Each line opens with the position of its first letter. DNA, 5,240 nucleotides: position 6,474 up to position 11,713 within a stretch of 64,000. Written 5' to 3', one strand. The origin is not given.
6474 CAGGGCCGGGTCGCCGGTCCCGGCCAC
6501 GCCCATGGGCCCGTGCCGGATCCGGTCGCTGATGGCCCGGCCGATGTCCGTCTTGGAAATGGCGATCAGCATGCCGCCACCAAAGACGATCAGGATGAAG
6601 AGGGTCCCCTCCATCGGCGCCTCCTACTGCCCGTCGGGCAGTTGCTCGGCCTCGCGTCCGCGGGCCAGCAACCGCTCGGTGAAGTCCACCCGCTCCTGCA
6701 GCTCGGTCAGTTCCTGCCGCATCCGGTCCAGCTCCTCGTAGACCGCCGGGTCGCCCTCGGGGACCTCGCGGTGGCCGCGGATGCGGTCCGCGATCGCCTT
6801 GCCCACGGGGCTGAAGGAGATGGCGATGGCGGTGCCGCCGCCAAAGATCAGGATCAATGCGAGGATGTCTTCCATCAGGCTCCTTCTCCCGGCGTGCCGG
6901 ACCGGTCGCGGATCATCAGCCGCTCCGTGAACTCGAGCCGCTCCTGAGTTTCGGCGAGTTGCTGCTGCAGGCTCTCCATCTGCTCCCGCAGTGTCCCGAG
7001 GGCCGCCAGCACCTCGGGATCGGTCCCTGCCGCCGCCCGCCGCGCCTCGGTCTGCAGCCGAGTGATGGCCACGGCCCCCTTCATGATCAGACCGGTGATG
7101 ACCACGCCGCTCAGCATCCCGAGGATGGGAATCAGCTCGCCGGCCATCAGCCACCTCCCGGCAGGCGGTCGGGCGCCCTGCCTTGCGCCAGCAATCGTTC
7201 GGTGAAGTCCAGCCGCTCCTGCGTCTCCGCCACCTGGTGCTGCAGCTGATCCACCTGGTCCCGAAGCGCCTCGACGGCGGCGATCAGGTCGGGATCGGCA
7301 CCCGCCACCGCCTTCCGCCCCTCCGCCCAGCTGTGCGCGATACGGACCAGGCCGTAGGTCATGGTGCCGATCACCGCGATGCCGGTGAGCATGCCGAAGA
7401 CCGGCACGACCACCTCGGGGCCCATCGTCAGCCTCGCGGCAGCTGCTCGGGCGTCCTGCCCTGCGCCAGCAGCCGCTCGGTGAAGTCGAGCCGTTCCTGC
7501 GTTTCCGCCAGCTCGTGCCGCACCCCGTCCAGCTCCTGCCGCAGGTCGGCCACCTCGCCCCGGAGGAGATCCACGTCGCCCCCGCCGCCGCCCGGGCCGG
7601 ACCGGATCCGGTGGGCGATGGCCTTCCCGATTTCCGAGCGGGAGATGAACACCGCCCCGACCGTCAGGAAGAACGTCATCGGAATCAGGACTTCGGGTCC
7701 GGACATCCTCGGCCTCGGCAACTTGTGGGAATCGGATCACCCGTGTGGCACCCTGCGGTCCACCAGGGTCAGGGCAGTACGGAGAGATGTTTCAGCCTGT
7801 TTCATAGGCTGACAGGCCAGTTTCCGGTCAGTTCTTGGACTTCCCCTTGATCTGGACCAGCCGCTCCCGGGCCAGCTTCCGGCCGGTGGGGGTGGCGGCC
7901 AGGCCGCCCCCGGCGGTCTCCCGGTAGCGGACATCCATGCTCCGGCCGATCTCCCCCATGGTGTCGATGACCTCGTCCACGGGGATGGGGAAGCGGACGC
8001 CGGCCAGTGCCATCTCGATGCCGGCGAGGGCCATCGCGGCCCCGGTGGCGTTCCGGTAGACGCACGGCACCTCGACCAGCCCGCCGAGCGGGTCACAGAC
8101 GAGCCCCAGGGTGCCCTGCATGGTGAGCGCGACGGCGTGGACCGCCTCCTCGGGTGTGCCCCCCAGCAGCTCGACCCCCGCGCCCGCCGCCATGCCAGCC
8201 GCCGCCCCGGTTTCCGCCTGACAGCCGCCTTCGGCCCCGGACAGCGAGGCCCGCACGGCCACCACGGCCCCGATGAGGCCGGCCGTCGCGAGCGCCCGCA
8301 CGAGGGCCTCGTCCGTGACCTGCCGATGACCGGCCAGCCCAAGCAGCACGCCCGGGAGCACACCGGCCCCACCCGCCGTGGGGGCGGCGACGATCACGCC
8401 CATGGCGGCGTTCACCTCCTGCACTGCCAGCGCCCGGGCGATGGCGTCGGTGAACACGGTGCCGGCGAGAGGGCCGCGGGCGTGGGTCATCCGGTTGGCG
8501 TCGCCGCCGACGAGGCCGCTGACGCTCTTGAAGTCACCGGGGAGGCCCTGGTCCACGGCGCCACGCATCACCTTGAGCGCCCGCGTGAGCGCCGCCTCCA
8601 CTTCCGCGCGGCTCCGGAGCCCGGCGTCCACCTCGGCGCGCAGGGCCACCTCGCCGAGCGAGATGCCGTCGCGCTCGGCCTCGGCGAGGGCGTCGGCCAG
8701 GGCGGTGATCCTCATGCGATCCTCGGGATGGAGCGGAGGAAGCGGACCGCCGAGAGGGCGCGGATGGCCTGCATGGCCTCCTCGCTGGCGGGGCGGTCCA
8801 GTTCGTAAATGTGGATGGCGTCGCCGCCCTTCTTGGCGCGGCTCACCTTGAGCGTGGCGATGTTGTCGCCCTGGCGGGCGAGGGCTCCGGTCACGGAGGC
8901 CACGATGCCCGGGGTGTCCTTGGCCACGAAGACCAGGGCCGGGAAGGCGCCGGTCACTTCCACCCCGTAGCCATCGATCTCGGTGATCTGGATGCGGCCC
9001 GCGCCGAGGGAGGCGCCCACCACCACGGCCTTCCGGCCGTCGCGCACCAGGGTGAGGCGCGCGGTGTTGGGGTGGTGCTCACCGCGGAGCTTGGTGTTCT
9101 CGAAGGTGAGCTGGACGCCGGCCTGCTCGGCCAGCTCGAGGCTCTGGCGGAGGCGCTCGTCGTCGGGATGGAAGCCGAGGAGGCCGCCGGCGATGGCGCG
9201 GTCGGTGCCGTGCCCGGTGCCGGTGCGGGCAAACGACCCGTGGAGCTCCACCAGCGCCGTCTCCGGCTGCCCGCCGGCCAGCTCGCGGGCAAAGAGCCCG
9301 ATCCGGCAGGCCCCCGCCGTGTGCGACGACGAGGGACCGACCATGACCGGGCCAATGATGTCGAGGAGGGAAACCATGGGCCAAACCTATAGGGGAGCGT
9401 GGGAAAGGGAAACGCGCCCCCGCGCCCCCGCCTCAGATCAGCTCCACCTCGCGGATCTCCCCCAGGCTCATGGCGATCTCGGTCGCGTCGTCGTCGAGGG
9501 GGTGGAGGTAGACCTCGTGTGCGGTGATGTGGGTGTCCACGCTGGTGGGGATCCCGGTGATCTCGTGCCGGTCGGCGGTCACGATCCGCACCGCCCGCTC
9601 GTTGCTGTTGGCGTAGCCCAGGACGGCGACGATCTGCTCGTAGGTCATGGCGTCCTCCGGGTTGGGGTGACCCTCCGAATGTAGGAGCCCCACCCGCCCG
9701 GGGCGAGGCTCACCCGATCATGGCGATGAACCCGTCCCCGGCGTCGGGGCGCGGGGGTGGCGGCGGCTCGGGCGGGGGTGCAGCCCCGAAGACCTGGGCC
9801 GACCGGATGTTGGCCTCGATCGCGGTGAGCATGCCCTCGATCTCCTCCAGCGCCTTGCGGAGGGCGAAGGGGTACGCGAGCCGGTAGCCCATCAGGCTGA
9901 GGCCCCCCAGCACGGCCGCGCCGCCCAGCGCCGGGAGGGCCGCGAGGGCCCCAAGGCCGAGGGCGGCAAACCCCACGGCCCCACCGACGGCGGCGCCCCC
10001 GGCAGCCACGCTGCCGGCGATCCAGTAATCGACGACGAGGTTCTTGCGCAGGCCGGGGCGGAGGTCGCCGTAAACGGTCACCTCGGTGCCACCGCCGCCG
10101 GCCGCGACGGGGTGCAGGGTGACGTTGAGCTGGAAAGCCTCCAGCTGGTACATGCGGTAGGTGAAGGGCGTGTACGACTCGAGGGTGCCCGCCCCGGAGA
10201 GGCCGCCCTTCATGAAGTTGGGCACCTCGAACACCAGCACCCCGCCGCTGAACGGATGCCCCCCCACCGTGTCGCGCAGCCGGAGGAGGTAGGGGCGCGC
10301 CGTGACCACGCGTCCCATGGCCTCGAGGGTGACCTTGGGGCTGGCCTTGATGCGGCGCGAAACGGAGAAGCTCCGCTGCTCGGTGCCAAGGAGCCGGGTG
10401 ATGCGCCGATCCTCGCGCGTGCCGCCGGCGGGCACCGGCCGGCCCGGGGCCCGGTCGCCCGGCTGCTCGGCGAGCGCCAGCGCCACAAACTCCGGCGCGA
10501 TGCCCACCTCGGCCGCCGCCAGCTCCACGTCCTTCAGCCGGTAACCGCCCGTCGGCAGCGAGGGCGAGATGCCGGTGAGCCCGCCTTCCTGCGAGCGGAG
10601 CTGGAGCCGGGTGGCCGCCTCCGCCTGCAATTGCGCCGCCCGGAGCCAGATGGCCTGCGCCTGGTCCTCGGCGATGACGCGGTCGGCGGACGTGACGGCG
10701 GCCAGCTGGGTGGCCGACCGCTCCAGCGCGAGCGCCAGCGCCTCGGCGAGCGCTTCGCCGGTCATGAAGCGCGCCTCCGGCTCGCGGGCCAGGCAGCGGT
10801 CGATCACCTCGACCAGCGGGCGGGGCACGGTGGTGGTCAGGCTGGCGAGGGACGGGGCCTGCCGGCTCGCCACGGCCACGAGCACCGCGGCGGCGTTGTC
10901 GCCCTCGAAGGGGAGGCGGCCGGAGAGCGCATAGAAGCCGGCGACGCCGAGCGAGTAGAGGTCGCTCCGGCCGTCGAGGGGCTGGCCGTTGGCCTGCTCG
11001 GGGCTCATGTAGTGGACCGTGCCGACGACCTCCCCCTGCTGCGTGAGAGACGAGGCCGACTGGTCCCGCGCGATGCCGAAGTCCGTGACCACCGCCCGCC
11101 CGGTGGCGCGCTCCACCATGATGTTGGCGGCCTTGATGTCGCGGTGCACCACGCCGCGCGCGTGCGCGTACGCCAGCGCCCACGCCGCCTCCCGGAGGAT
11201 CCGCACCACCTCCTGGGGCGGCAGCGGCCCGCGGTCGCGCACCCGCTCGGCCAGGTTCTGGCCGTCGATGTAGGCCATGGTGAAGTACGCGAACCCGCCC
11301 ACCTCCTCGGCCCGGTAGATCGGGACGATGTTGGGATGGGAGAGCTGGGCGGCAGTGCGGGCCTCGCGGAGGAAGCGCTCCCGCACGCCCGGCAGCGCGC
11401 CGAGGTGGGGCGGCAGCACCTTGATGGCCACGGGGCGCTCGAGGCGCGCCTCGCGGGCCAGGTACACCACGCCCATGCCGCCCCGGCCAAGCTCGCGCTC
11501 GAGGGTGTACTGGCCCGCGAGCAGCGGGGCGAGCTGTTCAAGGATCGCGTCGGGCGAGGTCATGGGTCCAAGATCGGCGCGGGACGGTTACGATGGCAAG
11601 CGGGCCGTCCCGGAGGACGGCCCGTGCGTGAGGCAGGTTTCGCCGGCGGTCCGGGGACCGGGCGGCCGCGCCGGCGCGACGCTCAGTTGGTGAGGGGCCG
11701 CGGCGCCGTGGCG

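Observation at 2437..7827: The array heads a 15-gene unit ending in YbjN/CesT-like + PspA: candidate expanded, PspB-like Psp membrane-stress system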

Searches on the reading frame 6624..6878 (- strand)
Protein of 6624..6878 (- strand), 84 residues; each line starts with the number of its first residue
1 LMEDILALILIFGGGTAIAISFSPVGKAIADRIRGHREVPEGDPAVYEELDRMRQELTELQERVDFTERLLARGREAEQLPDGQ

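Call 6: search_protein_families(library=ncbifam, max_evalue=1, proteins=[window:6624-6878:-])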
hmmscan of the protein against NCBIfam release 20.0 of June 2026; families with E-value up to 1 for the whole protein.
window:6624-6878:- (84 aa): 1 family
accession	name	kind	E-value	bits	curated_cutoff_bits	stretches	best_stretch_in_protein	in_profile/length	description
TIGR02976.1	phageshock_pspB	equivalog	0.22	11.8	51.7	1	48-73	42-67/75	envelope stress response membrane protein PspB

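Call 26: search_protein_families(library=pfam, alignment_id=A2, max_evalue=10)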
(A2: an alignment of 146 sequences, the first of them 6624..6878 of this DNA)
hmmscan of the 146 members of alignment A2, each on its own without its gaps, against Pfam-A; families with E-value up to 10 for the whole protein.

A. member 1, window:6624-6878:- (84 aa): 2 families
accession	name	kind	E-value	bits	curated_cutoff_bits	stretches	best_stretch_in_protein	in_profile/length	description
PF19111.5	DUF5798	-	0.056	14.1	27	1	45-69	19-43/89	Family of unknown function (DUF5798)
PF05250.16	UPF0193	-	0.067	13.4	23.3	1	26-76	134-184/217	Uncharacterised protein family (UPF0193)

B. families by the number of members that match (of 146 scanned): 215 families (the first 25 are shown)
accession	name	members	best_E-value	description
PF14077.11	WD40_alt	37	0.024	Alternative WD40 repeat motif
PF04102.17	SlyX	33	0.041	SlyX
PF04210.18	MtrG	21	0.002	Tetrahydromethanopterin S-methyltransferase, subunit G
PF04508.17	Pox_A_type_inc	19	0.0028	Viral A-type inclusion protein repeat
PF20537.3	DUF6752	17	2.4e-05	Domain of unknown function (DUF6752)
PF06667.17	PspB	17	0.0034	Phage shock protein B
PF23991.1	DUF7310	15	0.034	Coiled-coil region of unknown function (DUF7310)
PF20315.3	DUF6611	13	0.0002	Family of unknown function (DUF6611)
PF16326.10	ABC_tran_CTD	11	0.0032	ABC transporter C-terminal domain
PF08990.16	Docking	11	0.013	Erythronolide synthase docking domain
PF14257.11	DUF4349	9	0.012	Domain of unknown function (DUF4349)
PF24583.1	DUF7610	9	0.015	Domain of unknown function (DUF7610)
PF25392.1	MS_channel_TM1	8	0.021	Mechanosensitive ion channel, transmembrane helix 1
PF04799.18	Fzo_mitofusin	8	0.092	fzo-like conserved region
PF25526.1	LIP-1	7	0.0072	Liprin-alpha-like coiled coil domain 2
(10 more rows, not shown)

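Call 27: search_protein_families(library=ncbifam, alignment_id=A2, max_evalue=10)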
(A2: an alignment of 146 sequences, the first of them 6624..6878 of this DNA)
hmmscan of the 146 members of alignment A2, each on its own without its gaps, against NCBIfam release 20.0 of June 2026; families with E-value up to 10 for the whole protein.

A. member 1, window:6624-6878:- (84 aa): 1 family
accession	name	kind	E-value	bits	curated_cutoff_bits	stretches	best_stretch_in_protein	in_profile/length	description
TIGR02976.1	phageshock_pspB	equivalog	0.22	11.8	51.7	1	48-73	42-67/75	envelope stress response membrane protein PspB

B. families by the number of members that match (of 146 scanned): 145 families (the first 25 are shown)
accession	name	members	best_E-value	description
TIGR02976.1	phageshock_pspB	83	1.1e-06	envelope stress response membrane protein PspB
NF040576.1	T2SS_GspM_XpsM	68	1.5e-05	type II secretion system protein GspM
TIGR03142.1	cytochro_ccmI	45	0.0004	c-type cytochrome biogenesis protein CcmI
TIGR01149.1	mtrG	30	0.00051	tetrahydromethanopterin S-methyltransferase subunit MtrG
NF002024.0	PRK00846.1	26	0.002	hypothetical protein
NF045487.1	ASRP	18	0.0097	archaea-specific SMC-related protein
NF006993.0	PRK09458.1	14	0.0097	envelope stress response membrane protein PspB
NF002556.0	PRK02119.1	11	0.024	hypothetical protein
NF009648.0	PRK13182.1-4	10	0.017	chromosome-anchoring protein RacA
TIGR02978.1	phageshock_pspC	7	0.0078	envelope stress response membrane protein PspC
NF043058.1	T4SS_LegC2C7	6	0.0059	LegC2/C7 family Dot/Icm T4SS effector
NF003442.0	PRK04976.1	5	0.02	molecular chaperone TorD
NF010518.0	PRK13922.13-3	4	0.013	rod shape-determining protein MreC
TIGR03042.1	PS_II_psbQ_bact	4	0.014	photosystem II protein PsbQ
NF004548.0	PRK05892.1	4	0.014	nucleoside diphosphate kinase regulator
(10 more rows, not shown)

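Call 50: predict_structure(alignment_id=A2)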
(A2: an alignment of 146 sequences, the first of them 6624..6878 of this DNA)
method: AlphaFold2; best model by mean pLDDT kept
length: 84 residues; sequences in the alignment: 146
mean_pLDDT: 88.2   pTM: 0.45
mean pLDDT of the five models: 88.2, 86.9, 86.2, 85.7, 83.9
residues with pLDDT >= 90: 46; 70-90: 29; 50-70: 9; < 50: 0
segments of 3 or more residues with pLDDT < 50: none
pLDDT, mean of each block of 10 residues (from residue 1): 97 94 86 69 82 98 98 87 72
secondary structure, 60 per line:
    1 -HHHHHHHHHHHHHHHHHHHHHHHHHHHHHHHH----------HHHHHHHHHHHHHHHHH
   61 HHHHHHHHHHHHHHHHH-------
elements in order: H2-33 H44-77

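Call 64: search_solved_structures(query=A2, max_evalue=1)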
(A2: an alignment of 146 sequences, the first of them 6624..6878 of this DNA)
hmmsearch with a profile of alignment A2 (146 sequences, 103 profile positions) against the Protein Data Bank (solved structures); distinct sequences matched with E-value up to 1: 19.
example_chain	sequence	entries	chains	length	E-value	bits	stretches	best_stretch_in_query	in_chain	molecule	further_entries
6h2x_A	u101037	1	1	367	0.028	17.3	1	31-73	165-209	Chromosome partition protein MukB,Chromosome partition protein MukB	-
3he4_B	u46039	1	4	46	0.075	16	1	46-75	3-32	SYNZIP5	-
9rux_A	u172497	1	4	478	0.11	15.4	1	40-70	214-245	Disrupted in schizophrenia 1 homolog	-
1bg1_A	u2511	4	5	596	0.13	15.2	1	40-93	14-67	PROTEIN (TRANSCRIPTION FACTOR STAT3B) | Signal transducer and activator of transcription 3 | Isoform Stat3B of Signal transducer and activator of transcription 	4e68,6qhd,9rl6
6tlc_B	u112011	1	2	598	0.14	15.1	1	40-93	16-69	Signal transducer and activator of transcription 3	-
3cwg_A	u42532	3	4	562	0.14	15.1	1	40-94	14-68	Signal transducer and activator of transcription 3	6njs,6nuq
5apq_A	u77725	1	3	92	0.38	13.7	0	32-68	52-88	GENERAL CONTROL PROTEIN GCN4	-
5aps_A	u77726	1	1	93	0.42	13.6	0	32-68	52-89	GENERAL CONTROL PROTEIN GCN4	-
5uxx_B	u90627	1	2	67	0.53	13.3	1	58-78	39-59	Anti-sigma factor NepR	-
2oqq_A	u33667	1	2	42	0.55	13.2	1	47-72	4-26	Transcription factor HY5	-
7ekn_B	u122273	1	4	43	0.56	13.2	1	32-65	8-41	ipep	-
6uo8_A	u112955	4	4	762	0.68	12.9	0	7-72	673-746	Gamma-aminobutyric acid type B receptor subunit 1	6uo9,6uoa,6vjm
7o92_A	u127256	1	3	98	0.7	12.9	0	39-68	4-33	hypothetical protein UY81_C0065G0003 residues 18-54 from Candidatus Giovannonibacteria bac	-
5apt_A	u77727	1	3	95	0.71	12.8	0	36-68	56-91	GENERAL CONTROL PROTEIN GCN4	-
4qic_B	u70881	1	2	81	0.72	12.8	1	58-78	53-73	Anti-sigma factor NepR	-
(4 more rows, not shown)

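Call 65: search_protein_families(library=padloc, max_evalue=0.01, proteins=[window:6624-6875:-])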
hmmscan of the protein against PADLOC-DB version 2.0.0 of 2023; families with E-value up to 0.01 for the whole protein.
window:6624-6875:- (83 aa): 0 families

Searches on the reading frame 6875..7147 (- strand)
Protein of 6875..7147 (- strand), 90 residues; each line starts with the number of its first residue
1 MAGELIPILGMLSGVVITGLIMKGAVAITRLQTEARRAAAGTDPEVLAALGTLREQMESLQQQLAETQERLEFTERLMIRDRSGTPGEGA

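Call 6: search_protein_families(library=ncbifam, max_evalue=1, proteins=[window:6875-7147:-])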
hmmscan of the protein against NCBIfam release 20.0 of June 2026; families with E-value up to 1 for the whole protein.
window:6875-7147:- (90 aa): 2 families
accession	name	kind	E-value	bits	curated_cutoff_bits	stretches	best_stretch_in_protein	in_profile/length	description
TIGR03741.1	PRTRC_E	subfamily_domain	0.016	15.1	37.95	1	43-72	57-86/106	PRTRC system protein E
NF052225.1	ThioSDhTetH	equivalog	0.093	12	300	1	21-82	9-68/259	thiosulfate dehydrogenase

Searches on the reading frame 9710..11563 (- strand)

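Call 52: search_protein_families(library=pfam, max_evalue=0.01, proteins=[window:9710-11563:-])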
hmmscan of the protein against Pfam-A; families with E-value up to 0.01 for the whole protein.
window:9710-11563:- (617 aa): 6 families
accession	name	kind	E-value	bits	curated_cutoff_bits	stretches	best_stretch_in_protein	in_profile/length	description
PF00069.31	Pkinase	-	9.7e-46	156.7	31.7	1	19-273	1-259/263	Protein kinase domain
PF07714.23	PK_Tyr_Ser-Thr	-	3e-33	115.7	23.1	1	20-266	2-249/258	Protein tyrosine and serine/threonine kinase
PF17667.7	Pkinase_fungal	-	8.6e-05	21.9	24.1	1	118-204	287-378/387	Fungal protein kinase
PF03109.22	ABC1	-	0.00024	20.8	22.9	1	67-169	123-218/244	ABC1 atypical kinase-like domain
PF01636.29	APH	-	0.00057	20.2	23.2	1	121-165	149-197/239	Phosphotransferase enzyme family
PF10604.15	Polyketide_cyc2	-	0.0023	18.7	27.4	1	397-521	2-132/142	Polyketide cyclase / dehydrase and lipid transport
